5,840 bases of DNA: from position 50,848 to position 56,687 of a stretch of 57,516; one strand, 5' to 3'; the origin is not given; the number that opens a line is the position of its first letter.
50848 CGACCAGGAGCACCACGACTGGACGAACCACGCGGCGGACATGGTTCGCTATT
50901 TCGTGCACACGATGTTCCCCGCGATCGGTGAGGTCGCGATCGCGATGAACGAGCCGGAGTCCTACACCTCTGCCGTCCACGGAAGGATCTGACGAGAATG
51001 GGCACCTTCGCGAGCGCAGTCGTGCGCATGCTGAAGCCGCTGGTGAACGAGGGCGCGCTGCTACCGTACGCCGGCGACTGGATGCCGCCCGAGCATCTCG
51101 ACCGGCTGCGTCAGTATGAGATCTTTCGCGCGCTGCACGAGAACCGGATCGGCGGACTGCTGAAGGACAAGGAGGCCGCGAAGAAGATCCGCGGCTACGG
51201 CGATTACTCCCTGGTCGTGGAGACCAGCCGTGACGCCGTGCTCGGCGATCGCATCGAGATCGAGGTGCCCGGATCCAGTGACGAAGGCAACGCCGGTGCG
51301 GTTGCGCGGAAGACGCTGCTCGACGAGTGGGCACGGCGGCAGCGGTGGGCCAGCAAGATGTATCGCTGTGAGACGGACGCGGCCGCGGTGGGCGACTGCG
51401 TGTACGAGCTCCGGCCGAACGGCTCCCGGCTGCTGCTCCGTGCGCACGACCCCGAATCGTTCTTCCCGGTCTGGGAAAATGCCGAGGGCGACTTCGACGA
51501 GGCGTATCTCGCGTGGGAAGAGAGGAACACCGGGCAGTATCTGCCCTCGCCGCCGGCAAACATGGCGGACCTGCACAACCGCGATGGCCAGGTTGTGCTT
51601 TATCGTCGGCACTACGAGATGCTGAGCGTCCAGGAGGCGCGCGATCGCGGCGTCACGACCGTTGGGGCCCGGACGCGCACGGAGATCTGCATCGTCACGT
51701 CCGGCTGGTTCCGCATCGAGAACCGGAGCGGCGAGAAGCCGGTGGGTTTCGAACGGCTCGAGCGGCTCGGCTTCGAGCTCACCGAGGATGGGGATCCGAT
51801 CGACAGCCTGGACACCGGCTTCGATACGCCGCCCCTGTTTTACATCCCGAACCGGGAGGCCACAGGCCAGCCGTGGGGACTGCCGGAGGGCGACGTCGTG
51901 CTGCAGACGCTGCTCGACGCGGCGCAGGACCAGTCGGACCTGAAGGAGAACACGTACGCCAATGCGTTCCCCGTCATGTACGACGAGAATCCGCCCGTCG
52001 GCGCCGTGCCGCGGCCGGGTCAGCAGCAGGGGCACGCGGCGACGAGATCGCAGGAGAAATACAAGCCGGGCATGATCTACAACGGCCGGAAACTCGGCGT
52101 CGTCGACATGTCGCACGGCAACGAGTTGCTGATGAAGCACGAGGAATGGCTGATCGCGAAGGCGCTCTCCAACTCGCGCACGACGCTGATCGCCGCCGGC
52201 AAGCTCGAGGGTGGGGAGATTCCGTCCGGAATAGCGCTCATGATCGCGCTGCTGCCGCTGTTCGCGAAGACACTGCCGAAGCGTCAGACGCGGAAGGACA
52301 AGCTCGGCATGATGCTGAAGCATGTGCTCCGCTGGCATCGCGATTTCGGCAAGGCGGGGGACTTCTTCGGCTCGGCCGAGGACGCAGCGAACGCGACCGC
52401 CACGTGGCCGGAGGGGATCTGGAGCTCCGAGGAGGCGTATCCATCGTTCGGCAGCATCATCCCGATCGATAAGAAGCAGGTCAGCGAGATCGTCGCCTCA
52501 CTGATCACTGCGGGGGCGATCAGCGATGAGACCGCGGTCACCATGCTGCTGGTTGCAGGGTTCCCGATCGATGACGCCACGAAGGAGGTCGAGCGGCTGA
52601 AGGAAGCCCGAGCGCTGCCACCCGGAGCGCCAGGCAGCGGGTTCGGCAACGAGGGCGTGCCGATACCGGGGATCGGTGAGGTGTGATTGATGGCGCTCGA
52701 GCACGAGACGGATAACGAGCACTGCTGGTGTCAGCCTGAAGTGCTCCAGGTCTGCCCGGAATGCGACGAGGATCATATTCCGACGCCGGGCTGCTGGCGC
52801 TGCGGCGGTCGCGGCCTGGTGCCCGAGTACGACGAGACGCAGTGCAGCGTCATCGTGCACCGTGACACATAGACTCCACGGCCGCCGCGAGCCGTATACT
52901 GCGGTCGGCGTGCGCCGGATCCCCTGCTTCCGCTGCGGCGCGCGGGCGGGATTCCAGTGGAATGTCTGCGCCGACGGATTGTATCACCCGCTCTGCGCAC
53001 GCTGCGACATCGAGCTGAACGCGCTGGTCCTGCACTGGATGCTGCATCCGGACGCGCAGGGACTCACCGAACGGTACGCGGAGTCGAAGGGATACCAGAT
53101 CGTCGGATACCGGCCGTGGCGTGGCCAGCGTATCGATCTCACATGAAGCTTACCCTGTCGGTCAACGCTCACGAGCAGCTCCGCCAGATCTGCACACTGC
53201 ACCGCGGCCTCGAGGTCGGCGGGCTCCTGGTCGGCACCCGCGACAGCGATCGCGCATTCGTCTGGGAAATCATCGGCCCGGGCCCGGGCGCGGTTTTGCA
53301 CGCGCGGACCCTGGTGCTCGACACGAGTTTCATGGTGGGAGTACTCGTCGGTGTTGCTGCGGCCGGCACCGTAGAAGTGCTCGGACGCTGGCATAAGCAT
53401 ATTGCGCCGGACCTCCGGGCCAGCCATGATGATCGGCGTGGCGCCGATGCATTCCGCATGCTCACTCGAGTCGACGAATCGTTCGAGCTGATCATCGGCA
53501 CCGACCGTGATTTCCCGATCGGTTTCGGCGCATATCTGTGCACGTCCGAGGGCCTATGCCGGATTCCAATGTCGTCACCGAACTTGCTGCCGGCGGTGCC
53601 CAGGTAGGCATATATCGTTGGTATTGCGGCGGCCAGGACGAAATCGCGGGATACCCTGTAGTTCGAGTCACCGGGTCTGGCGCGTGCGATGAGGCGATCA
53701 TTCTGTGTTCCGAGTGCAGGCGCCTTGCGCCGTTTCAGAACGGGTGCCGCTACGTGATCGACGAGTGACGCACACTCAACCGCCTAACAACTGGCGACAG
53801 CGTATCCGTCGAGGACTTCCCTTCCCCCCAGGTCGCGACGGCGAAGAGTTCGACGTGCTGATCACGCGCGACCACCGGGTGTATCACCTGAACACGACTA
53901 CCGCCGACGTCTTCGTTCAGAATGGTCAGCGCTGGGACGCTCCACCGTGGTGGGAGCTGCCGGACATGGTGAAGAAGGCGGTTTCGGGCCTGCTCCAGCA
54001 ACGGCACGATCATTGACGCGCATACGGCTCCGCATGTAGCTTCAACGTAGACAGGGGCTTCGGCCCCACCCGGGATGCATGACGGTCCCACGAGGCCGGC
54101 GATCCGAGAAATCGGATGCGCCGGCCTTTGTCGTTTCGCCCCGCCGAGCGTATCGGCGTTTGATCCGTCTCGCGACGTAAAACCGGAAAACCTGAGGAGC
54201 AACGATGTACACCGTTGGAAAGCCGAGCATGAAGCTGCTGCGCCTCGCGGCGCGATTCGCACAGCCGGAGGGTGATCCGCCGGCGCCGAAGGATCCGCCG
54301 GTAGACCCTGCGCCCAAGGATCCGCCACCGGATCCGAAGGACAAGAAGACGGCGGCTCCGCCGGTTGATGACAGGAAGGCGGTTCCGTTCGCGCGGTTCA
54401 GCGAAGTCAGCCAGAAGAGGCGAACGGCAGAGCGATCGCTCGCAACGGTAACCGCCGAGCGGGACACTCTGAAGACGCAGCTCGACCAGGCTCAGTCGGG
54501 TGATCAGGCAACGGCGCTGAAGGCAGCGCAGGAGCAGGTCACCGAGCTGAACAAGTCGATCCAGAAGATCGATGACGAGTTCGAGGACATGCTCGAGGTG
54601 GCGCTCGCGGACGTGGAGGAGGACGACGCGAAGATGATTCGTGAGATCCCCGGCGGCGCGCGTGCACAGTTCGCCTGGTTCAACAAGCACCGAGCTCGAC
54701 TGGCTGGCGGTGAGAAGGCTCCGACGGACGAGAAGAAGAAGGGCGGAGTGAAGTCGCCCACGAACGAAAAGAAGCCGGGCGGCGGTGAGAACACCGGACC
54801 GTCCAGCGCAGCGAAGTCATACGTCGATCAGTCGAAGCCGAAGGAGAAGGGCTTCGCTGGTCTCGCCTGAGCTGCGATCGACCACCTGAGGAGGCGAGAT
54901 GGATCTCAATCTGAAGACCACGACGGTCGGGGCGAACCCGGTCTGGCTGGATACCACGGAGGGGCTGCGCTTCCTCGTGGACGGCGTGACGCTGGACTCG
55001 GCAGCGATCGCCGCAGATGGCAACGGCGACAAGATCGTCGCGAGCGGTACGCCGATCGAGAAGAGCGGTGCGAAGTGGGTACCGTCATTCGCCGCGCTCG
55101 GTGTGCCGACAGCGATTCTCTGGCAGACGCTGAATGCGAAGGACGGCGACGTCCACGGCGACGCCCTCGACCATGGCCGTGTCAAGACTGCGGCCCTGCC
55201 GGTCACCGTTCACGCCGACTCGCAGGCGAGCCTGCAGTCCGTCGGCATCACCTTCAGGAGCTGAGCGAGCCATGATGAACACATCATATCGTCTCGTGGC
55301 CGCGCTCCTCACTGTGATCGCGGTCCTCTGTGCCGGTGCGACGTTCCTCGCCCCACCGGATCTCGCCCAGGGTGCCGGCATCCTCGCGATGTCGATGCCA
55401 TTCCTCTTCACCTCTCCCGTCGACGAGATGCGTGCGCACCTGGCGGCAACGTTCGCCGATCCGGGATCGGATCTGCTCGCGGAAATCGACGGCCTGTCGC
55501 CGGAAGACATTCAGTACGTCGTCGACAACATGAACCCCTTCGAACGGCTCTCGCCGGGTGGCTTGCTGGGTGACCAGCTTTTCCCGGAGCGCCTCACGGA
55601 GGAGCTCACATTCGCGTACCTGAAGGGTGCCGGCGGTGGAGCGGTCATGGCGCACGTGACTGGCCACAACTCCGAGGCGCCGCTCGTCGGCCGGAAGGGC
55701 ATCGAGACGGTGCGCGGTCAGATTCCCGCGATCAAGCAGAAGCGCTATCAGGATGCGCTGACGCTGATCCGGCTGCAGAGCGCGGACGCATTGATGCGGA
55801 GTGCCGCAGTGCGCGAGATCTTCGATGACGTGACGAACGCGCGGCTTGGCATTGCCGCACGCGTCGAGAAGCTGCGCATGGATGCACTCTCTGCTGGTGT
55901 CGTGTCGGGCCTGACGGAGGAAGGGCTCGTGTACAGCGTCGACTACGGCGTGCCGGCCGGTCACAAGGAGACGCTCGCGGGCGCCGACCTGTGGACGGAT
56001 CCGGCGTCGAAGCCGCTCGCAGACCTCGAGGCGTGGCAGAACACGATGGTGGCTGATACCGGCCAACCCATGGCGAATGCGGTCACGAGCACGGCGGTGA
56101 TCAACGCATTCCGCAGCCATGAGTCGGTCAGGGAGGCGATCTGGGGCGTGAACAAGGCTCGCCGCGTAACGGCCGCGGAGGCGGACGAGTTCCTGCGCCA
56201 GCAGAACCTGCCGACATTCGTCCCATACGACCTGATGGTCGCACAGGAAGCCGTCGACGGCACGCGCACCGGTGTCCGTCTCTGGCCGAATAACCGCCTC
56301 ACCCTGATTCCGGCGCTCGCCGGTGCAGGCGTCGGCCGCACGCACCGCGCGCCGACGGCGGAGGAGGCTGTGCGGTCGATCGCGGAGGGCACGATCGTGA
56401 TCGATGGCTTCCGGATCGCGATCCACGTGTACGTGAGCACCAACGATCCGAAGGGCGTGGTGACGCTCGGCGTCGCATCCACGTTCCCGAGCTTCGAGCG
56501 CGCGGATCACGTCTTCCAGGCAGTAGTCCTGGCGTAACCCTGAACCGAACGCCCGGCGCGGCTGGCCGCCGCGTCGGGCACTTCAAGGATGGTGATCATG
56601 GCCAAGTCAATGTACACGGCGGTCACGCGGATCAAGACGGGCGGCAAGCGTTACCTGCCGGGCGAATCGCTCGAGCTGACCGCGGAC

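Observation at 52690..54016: Five-gene Zn-ribbon / JAMM-metalloprotease cassette in the prohead-protease slot, closed by a strong terminator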

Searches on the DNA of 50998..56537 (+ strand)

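Call 5: search_dna_similar(query=window:50998-56537:+, collection=phages, mode=near, max_rows=20)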
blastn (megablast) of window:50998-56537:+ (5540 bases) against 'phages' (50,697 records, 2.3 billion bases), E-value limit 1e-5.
No match.

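Call 110: search_rna_families(source=window, start=53900, end=54300, threshold=evalue, max_evalue=1)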
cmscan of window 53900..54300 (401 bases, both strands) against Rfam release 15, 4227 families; matches with E-value up to 1: 1.
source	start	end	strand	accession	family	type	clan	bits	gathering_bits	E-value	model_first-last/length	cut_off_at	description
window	54226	54300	+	RF02741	Rev44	Gene; antisense;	-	11.7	178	0.54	40-114/336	3'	Soft rot Enterobacteriaceae Rev 44 asRNA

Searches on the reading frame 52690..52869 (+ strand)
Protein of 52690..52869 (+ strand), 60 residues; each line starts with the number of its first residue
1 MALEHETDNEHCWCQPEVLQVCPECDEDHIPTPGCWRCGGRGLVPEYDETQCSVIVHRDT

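Call 3: search_protein_families(library=pfam, proteins=[window:52690-52869:+], max_evalue=1)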
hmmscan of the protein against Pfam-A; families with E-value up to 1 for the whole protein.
seq(60 aa): 0 families

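Call 4: search_protein_families(library=phrogs, proteins=[window:52690-52869:+], max_evalue=1)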
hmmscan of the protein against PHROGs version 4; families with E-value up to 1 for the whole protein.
seq(60 aa): 3 families
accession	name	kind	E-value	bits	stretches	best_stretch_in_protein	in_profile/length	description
phrog_19595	-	unknown function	0.15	12.4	1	19-47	197-225/240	-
phrog_2864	-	unknown function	0.35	11.6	0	4-23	22-40/66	-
phrog_127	-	transcription regulation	0.42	11.2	1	18-51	147-179/253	anti-termination protein Q-like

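Call 81: search_protein_families(library=ncbifam, proteins=[window:52690-52869:+], max_evalue=0.1)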
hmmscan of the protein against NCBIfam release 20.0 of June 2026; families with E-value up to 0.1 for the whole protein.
seq(60 aa): 0 families

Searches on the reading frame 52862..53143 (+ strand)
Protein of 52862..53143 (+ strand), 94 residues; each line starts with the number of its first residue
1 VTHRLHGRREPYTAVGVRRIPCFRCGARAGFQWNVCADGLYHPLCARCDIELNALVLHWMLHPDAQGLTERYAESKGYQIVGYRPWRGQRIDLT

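Call 3: search_protein_families(library=pfam, proteins=[window:52862-53143:+], max_evalue=1)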
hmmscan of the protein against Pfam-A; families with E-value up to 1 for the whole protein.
seq(94 aa): 0 families

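Call 4: search_protein_families(library=phrogs, proteins=[window:52862-53143:+], max_evalue=1)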
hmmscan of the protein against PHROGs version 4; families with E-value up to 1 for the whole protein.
seq(94 aa): 0 families

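Call 81: search_protein_families(library=ncbifam, proteins=[window:52862-53143:+], max_evalue=0.1)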
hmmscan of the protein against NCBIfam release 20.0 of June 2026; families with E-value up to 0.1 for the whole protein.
seq(94 aa): 0 families
